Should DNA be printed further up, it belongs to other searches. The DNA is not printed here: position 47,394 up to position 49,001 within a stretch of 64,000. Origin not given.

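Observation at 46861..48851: Uncharacterised 435-aa protein co-transcribed with a reverse-order higB-higA module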

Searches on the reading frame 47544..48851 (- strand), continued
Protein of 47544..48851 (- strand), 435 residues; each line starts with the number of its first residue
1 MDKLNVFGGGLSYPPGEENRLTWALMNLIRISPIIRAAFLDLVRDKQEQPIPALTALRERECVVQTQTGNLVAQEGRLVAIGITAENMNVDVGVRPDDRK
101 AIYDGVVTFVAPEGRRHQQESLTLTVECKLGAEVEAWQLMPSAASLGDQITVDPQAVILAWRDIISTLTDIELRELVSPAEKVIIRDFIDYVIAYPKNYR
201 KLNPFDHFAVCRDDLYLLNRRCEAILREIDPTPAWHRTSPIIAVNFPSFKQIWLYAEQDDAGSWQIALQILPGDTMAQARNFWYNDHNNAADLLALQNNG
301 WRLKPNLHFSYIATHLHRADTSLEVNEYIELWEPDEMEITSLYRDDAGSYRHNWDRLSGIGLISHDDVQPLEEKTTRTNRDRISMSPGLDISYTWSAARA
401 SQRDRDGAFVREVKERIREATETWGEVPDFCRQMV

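Call 47: find_encoding_contigs(protein=P0042, flank=5000, max_places=2)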
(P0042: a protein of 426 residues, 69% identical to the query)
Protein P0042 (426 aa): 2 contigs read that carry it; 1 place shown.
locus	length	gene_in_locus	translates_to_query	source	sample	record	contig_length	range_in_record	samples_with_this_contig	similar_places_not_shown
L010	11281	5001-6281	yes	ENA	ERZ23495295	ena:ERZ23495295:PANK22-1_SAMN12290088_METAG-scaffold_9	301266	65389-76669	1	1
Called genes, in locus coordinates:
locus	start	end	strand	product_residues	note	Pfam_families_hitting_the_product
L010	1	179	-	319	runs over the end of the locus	PF03631:Virul_fac_BrkB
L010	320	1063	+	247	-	PF00005:ABC_tran, PF13304:AAA_21 (faint)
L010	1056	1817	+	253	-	PF12679:ABC2_membrane_2, PF12698:ABC2_membrane_3, PF13346:ABC2_membrane_5 (weak)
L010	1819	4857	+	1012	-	PF23357:DUF7088 (weak), PF09822:ABC_transp_aux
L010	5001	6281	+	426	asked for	-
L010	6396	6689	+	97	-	PF09907:HigB_toxin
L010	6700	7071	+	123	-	-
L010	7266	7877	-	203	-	PF14238:DUF4340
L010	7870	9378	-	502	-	PF23357:DUF7088, PF09822:ABC_transp_aux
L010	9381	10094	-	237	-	PF12679:ABC2_membrane_2, PF13346:ABC2_membrane_5 (weak), PF12698:ABC2_membrane_3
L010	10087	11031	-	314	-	PF00005:ABC_tran, PF13304:AAA_21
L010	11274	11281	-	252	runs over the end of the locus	PF04909:Amidohydro_2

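Call 51: find_encoding_contigs(protein=P0073, flank=5000, max_places=2)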
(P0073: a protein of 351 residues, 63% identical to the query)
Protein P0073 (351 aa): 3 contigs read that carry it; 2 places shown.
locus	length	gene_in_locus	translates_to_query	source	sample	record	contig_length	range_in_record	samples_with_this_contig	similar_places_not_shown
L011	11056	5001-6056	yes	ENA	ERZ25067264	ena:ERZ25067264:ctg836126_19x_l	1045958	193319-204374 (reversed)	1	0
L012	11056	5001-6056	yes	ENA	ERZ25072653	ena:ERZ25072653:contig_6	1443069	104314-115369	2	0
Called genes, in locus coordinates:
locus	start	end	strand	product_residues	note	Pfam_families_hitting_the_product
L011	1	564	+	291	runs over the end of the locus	PF00528:BPD_transp_1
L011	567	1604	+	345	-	PF00005:ABC_tran, PF13304:AAA_21 (faint)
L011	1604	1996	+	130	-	PF09722:Xre_MbcA_ParS_C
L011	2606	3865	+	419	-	PF00753:Lactamase_B, PF12706:Lactamase_B_2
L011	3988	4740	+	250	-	-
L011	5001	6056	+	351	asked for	-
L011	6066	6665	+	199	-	PF12917:YfbR-like, PF13023:HD_3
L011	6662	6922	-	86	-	PF19275:HflX_C (weak)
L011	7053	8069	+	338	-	-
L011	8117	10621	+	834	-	PF02190:LON_substr_bdg, PF00004:AAA, PF07728:AAA_5, PF22667:Lon_lid, PF05362:Lon_C, PF13541:ChlI (weak)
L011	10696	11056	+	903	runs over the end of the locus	PF08335:GlnD_UR_UTase, PF27444:GlnD_3rd, PF01842:ACT (faint), PF01966:HD (weak), PF24931:ACT_ACR9_3rd (faint)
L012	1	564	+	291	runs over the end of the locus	PF00528:BPD_transp_1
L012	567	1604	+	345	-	PF00005:ABC_tran, PF13304:AAA_21 (faint)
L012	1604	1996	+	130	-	PF09722:Xre_MbcA_ParS_C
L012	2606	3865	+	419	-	PF00753:Lactamase_B, PF12706:Lactamase_B_2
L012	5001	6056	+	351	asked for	-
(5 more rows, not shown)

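Call 52: find_encoding_contigs(protein=P0098, flank=5000, max_places=2)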
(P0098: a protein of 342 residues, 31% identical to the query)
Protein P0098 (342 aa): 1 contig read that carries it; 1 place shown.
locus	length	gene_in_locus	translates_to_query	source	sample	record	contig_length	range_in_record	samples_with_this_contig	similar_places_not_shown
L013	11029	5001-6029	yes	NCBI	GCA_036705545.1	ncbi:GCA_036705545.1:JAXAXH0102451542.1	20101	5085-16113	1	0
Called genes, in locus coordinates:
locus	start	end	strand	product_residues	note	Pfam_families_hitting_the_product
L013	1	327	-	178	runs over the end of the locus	PF00013:KH_1 (weak), PF22675:KH-I_KHDC4-BBP (faint), PF21800:KH_KRR1_2nd, PF22891:KH_PNO1_2nd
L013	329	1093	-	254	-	PF01163:RIO1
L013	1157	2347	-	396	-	-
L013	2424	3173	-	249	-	-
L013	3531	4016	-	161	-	-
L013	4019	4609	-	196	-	-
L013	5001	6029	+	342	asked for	-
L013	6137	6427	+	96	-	-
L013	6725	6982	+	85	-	-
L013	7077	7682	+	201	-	-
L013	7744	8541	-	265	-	PF01435:Peptidase_M48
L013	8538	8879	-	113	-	PF12802:MarR_2 (faint), PF12840:HTH_20, PF01022:HTH_5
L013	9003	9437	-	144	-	-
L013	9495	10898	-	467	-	-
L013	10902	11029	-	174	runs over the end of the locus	-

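Call 59: search_dna_similar(query=window:47544-48851:-, collection=plasmids, mode=protein, max_evalue=0.001, max_rows=30)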
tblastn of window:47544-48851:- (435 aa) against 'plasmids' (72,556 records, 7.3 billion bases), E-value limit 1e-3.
No match.

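Call 60: search_dna_similar(query=window:47544-48851:-, collection=phages, mode=protein, max_evalue=0.001, max_rows=30)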
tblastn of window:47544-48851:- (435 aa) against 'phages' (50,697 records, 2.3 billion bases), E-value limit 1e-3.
No match.

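Call 61: search_dna_similar(query=P0100, collection=plasmids, mode=protein, max_evalue=0.001, max_rows=30)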
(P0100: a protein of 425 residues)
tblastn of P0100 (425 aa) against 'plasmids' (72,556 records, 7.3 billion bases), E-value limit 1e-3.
No match.
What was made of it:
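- There is no hit in phage or plasmid collections (calls 59-61).
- Tried and rejected: tblastn of ORF435 and of a consensus-like relative against plasmids, and of ORF435 against phages, gave no match (calls 59-61).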

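Call 62: find_homologous_proteins(query=P0100, max_evalue=0.00001)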
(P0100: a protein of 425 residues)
Query P0100 (425 aa): 126 proteins with E <= 0.00001 among 2829 candidates; the best 120 are listed.
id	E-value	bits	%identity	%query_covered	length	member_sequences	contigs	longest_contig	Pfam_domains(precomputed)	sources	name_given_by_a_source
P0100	9.6e-289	975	100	100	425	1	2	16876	-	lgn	-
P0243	5.0e-151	522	54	98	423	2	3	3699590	-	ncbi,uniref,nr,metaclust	ncbi:hypothetical protein H839_08569 [Parageobacillus genomosp. 1]|uniref:Uncharacterized protein n=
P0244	2.9e-148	512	53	98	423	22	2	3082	-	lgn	-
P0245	1.3e-134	467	49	100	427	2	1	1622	-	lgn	-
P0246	3.2e-109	384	41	99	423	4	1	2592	-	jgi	jgi:hypothetical protein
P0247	1.0e-107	379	41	99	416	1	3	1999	-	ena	-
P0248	4.9e-103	363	41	97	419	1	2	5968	-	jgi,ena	-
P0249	1.5e-100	355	40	98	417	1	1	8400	-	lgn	-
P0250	1.7e-95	339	39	98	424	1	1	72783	-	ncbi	ncbi:MAG: hypothetical protein ABGX20_11085 [Bacillus sp. (in: firmicutes)]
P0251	6.0e-95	337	39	98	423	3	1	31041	-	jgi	jgi:hypothetical protein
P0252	1.8e-92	329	45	80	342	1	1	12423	-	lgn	-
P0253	2.4e-92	328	40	98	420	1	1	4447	-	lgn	-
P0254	5.9e-92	327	39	98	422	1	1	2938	-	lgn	-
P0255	1.8e-91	325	38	98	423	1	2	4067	-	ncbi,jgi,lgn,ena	-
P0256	1.8e-89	319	39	98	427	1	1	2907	-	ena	-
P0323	1.9e-53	200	28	99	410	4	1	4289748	-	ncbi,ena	-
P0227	1.3e-39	155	27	99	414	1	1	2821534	-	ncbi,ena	-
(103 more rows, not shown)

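Call 63: find_encoding_contigs(protein=P0243, flank=6000, max_places=2)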
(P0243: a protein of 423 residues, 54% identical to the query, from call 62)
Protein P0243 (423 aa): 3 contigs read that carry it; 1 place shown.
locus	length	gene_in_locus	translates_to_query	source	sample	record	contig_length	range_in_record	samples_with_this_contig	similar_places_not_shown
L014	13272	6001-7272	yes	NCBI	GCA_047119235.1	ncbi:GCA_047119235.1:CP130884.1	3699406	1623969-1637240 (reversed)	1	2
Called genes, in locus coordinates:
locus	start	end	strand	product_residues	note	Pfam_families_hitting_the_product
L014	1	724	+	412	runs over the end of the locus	PF26386:NrnB_C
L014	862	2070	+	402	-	PF23472:LysM2_CERK1_LYK3_4_5 (faint), PF01476:LysM, PF23473:LysM3_LYK4_5 (faint), PF23577:LysM_RLK (faint), PF01476:LysM, PF01551:Peptidase_M23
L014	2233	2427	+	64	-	-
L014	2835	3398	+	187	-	-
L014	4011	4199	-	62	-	-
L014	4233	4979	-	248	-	PF22187:DUF6946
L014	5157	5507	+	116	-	PF02899:Phage_int_SAM_1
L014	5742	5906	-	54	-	-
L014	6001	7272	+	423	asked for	-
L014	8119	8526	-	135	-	-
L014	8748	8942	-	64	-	-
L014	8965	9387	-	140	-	PF00293:NUDIX, PF14815:NUDIX_4 (weak)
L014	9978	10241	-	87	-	-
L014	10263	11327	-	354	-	PF13800:Sigma_reg_N, PF13791:Sigma_reg_C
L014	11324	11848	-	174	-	PF04542:Sigma70_r2, PF08281:Sigma70_r4_2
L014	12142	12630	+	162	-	PF20617:DUF6803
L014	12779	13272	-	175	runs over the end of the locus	-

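Call 64: find_encoding_contigs(protein=P0323, flank=6000, max_places=2)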
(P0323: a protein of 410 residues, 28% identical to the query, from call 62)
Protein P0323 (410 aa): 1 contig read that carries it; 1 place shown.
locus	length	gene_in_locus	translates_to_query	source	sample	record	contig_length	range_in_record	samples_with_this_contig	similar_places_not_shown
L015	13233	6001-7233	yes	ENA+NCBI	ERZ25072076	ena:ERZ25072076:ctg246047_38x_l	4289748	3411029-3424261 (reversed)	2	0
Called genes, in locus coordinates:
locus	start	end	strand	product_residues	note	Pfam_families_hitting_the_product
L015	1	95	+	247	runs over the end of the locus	PF00106:adh_short, PF08659:KR, PF13561:adh_short_C2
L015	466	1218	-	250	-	-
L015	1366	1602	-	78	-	PF04255:DUF433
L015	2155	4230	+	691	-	PF13671:AAA_33 (faint), PF07728:AAA_5 (faint), PF25199:nSTAND_NTPase5 (faint), PF02367:TsaE (faint), PF12774:AAA_6 (faint), PF13191:AAA_16 (weak), PF00004:AAA, PF00004:AAA, +8 more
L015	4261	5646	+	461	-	PF14281:PDDEXK_4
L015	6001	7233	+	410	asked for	-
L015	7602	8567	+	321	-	PF13280:WYL, PF25583:WCX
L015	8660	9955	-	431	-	PF14690:Zn_ribbon_ISL3 (weak), PF01610:DDE_Tnp_ISL3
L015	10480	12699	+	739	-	PF01966:HD, PF00270:DEAD, PF04851:ResIII, PF00271:Helicase_C (faint), PF22590:Cas3-like_C_2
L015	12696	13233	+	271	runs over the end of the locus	PF09704:Cas_Cas5d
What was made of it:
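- Cas3/Cas5d, WYL and AAA plus PDDEXK_4 in L015 (call 64).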

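Call 65: find_encoding_contigs(protein=P0227, flank=6000, max_places=2)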
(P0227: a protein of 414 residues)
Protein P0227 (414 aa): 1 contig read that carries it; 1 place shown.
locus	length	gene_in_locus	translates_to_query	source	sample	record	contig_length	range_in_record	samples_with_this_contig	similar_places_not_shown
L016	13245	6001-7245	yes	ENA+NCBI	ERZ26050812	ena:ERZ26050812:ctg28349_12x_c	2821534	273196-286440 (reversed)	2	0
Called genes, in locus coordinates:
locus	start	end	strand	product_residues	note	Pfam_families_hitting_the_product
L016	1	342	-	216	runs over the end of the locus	PF00213:OSCP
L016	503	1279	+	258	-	PF00194:Carb_anhydrase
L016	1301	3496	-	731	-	PF17764:PriA_3primeBD, PF00270:DEAD, PF04851:ResIII, PF18319:Zn_ribbon_PriA, PF18074:PriA_C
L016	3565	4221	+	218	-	PF00923:TAL_FSA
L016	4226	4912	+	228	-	PF04340:DUF484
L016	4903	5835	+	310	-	PF02899:Phage_int_SAM_1, PF00589:Phage_integrase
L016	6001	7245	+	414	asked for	-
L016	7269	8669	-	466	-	PF00890:FAD_binding_2 (weak), PF01134:GIDA (weak), PF02737:3HCDH_N (faint), PF07992:Pyr_redox_2, PF12831:FAD_oxidored (weak), PF13450:NAD_binding_8 (weak), PF00070:Pyr_redox, PF02852:Pyr_redox_dim, +2 more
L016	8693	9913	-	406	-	PF00364:Biotin_lipoyl, PF25919:BSH_CusB (weak), PF02817:E3_binding, PF00198:2-oxoacid_dh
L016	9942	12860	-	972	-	PF16078:2-oxogl_dehyd_N, PF00676:E1_dh, PF02779:Transket_pyr, PF16870:OxoGdeHyase_C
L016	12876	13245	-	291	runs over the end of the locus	PF02629:CoA_binding, PF13607:Succ_CoA_lig, PF00549:Ligase_CoA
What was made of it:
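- Some homologues sit in plain housekeeping surroundings (L016, partly L014; calls 63, 65).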

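Call 66: search_protein_families(library=pfam, proteins=[L003:4537-4872:+, L003:4869-5969:+, L003:7366-8526:+, L003:9561-10256:+, L002:7510-9117:+, L002:9114-10853:+, L004:2515-4614:-, L009:4227-4967:+, L006:5116-5862:+, L001:3050-4651:+], max_evalue=0.001)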
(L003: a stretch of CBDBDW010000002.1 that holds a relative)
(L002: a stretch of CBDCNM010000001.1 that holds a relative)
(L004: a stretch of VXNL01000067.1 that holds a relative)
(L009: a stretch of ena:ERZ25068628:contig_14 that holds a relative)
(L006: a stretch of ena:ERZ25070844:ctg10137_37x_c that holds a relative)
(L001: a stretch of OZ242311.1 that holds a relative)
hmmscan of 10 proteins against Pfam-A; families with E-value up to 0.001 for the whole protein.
L003:4537-4872:+ (111 aa): 1 family
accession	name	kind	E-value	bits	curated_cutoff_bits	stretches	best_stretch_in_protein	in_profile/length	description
PF05015.19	HigB-like_toxin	-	0.00019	22.2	27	1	4-80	2-77/91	RelE-like toxin of type II toxin-antitoxin system HigB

L003:4869-5969:+ (366 aa): 3 families
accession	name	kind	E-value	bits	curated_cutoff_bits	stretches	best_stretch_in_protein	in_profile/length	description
PF01381.28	HTH_3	-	1.7e-09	38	23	1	27-78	2-53/55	Helix-turn-helix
PF06114.19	Peptidase_M78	-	2.8e-06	27.6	22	1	230-312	10-91/123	IrrE N-terminal-like domain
PF13560.12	HTH_31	-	0.00014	22.6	27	1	31-77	11-58/64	Helix-turn-helix domain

L003:7366-8526:+ (386 aa): 2 families
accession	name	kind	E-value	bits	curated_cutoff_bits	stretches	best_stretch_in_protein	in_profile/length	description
PF14487.12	DarT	-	1.8e-41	142.5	22.5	1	9-190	1-201/201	ssDNA thymidine ADP-ribosyltransferase, DarT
PF01661.27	Macro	-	7.6e-09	36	22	1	294-344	61-113/118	Macro domain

L003:9561-10256:+ (231 aa): 1 family
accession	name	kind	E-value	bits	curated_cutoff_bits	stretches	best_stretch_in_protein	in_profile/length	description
PF02086.21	MethyltransfD12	-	0.00021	21.5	22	0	92-151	176-241/253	D12 class N6 adenine-specific DNA methyltransferase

L002:7510-9117:+ (535 aa): 2 families
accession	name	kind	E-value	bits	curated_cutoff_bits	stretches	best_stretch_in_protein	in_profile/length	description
PF02384.22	N6_Mtase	-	8.1e-109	364.1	20.4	1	167-492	2-310/311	N-6 DNA Methylase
PF12161.14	HsdM_N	-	1.9e-27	97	24.5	1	27-154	2-134/135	HsdM N-terminal domain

L002:9114-10853:+ (579 aa): 2 families
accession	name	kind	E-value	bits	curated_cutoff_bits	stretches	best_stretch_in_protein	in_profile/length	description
PF04326.19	SLFN_AlbA_2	-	9.5e-20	71.7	25.3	1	16-136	1-118/118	Schlafen, AlbA_2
PF13749.12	HATPase_c_4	-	2.2e-19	69.7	26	1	303-401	1-89/89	Putative ATP-dependent DNA helicase recG C-terminal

L004:2515-4614:- (699 aa): 6 families
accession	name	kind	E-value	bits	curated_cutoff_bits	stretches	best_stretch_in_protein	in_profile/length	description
PF13304.12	AAA_21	-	1.3e-12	48.9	27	1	310-382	233-303/304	AAA domain, putative AbiEii toxin, Type IV TA system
PF13175.12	AAA_15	-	1.4e-10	41.8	32.1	1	1-380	1-372/374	AAA ATPase domain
PF00005.33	ABC_tran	-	1.4e-05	26.1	25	1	22-83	10-68/137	ABC transporter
PF02463.25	SMC_N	-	3.1e-05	24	40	1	3-382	2-202/220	RecF/RecN/SMC N terminal domain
PF14491.11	DUF4435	-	0.0001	22.6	27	1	436-536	3-102/238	Protein of unknown function (DUF4435)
PF13476.12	AAA_23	-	0.00016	22.8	27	1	5-112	1-114/201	AAA domain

L009:4227-4967:+ (246 aa): 0 families

L006:5116-5862:+ (248 aa): 0 families

L001:3050-4651:+ (533 aa): 4 families
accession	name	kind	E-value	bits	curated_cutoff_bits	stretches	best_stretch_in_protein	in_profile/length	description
PF13401.12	AAA_22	-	1.8e-09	38.4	27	1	40-191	4-128/130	AAA domain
PF14516.12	AAA_35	-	1e-05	25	27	1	45-318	35-286/331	AAA-like domain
PF13191.12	AAA_16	-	0.00019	22.4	32.6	1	42-166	25-155/167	AAA ATPase domain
PF24883.2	NPHP3_N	-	0.00034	21.3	24.8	0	41-155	22-137/164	Nephrocystin 3, N-terminal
